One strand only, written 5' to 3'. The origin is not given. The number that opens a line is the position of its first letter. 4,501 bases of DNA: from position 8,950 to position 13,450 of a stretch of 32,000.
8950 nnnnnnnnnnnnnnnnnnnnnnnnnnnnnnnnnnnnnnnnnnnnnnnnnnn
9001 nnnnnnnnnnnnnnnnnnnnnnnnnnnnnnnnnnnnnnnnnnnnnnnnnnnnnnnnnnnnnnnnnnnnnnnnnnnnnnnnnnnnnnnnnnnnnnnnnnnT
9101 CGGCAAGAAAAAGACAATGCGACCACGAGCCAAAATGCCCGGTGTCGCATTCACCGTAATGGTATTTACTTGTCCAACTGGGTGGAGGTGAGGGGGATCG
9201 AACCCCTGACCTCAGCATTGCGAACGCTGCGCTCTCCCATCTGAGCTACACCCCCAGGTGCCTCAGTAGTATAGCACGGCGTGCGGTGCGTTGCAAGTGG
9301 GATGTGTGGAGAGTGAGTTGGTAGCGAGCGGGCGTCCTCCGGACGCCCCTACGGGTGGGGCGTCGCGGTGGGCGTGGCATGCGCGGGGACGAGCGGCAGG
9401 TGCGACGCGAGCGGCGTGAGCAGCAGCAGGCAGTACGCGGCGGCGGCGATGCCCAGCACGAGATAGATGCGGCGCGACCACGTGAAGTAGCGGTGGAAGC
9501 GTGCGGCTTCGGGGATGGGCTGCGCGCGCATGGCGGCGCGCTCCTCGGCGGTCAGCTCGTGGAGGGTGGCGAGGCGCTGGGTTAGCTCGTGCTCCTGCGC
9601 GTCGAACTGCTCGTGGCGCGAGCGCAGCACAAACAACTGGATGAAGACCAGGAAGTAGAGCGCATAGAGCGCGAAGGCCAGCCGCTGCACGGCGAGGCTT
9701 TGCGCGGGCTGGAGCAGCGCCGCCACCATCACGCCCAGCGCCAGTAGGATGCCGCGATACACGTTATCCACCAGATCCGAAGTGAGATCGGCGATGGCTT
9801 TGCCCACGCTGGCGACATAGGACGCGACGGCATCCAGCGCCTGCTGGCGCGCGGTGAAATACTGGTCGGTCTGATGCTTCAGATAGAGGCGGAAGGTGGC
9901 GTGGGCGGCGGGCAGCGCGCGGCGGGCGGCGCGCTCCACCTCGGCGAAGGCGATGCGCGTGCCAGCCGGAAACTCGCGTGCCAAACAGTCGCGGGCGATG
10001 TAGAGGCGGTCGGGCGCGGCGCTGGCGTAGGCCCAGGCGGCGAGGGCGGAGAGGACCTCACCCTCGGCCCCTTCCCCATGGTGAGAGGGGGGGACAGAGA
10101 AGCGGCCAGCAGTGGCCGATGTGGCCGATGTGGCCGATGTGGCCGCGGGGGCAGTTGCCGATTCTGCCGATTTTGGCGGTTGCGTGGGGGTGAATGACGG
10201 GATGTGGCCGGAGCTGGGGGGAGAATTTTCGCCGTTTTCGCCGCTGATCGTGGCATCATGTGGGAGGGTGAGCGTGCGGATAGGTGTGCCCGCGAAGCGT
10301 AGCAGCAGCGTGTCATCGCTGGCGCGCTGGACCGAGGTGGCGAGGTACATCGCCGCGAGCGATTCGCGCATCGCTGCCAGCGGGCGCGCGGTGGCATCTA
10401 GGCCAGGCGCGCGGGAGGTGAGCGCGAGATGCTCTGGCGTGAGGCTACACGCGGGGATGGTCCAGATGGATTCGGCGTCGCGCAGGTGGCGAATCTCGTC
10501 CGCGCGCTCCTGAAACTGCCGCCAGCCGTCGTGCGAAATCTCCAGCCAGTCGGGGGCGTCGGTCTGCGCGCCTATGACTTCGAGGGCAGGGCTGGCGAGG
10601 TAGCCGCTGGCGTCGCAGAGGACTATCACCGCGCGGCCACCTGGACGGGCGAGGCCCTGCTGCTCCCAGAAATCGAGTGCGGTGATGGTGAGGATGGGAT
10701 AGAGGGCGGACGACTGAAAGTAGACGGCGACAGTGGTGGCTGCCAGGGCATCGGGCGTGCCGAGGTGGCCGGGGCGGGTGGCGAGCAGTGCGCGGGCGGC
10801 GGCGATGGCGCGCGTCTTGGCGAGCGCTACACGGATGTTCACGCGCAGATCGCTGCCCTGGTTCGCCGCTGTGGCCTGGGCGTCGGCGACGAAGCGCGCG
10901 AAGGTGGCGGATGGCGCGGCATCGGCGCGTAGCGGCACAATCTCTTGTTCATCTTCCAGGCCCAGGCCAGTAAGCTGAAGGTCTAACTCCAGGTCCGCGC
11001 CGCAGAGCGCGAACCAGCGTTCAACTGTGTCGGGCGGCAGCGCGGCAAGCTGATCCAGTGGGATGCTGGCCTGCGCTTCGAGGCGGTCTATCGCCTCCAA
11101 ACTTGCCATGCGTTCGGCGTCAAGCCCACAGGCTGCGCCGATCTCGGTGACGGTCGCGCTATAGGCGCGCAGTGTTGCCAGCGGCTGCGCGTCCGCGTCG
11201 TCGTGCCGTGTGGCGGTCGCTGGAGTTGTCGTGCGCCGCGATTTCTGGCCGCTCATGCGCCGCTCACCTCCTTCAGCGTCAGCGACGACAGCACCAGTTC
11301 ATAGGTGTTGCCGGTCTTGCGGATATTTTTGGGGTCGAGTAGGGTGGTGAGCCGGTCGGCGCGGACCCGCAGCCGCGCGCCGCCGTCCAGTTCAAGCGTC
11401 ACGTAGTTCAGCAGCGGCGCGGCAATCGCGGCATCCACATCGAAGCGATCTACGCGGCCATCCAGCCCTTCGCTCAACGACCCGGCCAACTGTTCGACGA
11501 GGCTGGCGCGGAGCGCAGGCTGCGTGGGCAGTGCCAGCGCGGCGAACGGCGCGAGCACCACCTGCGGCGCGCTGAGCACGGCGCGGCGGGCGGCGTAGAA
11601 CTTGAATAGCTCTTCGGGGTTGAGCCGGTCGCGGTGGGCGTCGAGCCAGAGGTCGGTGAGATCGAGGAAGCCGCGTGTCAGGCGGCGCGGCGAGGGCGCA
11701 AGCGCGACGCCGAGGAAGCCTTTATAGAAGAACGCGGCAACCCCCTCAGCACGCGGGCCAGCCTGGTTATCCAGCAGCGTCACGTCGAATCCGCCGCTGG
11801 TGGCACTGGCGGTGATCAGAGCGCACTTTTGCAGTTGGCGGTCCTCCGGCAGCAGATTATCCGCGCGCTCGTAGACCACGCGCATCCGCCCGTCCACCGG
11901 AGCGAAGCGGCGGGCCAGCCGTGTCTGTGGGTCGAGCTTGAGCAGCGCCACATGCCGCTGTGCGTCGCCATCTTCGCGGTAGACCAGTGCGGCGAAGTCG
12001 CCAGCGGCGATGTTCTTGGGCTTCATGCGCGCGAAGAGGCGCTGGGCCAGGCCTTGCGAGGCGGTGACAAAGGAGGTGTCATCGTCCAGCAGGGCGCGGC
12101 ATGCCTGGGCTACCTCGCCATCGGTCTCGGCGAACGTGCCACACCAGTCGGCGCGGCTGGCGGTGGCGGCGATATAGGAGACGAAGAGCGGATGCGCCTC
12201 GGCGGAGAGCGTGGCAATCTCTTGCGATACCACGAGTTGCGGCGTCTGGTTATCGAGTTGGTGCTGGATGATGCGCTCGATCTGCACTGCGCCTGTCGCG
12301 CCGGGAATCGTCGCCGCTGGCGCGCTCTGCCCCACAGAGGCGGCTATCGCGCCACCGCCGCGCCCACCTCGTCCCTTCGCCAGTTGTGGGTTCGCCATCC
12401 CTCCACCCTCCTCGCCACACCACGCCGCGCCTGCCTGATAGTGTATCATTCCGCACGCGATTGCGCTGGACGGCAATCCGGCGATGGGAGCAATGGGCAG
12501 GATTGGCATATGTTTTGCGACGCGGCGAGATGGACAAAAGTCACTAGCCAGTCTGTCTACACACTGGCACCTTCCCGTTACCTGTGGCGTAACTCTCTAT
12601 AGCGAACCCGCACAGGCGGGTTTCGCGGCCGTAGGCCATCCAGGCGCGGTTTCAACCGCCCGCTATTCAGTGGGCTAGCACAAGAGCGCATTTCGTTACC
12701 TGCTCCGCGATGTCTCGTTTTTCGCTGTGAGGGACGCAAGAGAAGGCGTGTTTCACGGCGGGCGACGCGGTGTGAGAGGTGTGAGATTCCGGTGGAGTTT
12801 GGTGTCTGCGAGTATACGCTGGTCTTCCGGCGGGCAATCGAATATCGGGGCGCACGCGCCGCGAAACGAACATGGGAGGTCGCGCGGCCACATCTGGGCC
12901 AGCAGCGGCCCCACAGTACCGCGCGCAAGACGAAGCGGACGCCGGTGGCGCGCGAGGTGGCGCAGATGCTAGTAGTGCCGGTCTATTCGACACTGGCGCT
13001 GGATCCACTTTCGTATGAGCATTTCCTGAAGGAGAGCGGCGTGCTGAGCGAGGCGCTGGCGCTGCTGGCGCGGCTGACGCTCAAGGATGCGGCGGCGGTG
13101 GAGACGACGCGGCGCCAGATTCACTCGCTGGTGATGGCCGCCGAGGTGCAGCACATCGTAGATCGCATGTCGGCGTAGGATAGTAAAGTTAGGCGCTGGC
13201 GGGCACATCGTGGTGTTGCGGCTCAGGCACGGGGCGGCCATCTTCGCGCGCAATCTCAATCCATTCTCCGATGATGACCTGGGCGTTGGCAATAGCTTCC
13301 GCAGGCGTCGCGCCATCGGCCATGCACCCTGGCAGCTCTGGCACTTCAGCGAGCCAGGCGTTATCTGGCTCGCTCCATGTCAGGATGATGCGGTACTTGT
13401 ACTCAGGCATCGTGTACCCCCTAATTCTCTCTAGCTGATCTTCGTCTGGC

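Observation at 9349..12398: Translationally coupled NA37(NdpA/YejK)-like protein + 635-aa membrane-anchored protein: candidate undescribed two-gene defence module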

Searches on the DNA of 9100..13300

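Call 103: search_rna_families(source=window, start=9100, end=13300, threshold=evalue, max_evalue=1)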
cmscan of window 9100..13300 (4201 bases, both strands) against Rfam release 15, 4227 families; matches with E-value up to 1: 2.
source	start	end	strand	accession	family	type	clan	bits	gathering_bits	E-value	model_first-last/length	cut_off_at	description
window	9180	9255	-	RF00023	tmRNA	Gene;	CL00001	40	47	1e-13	1-374/374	no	transfer-messenger RNA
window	12604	12627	-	RF01356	CRISPR-DR28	Gene; CRISPR;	-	25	35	0.27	1-24/24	no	CRISPR RNA direct repeat element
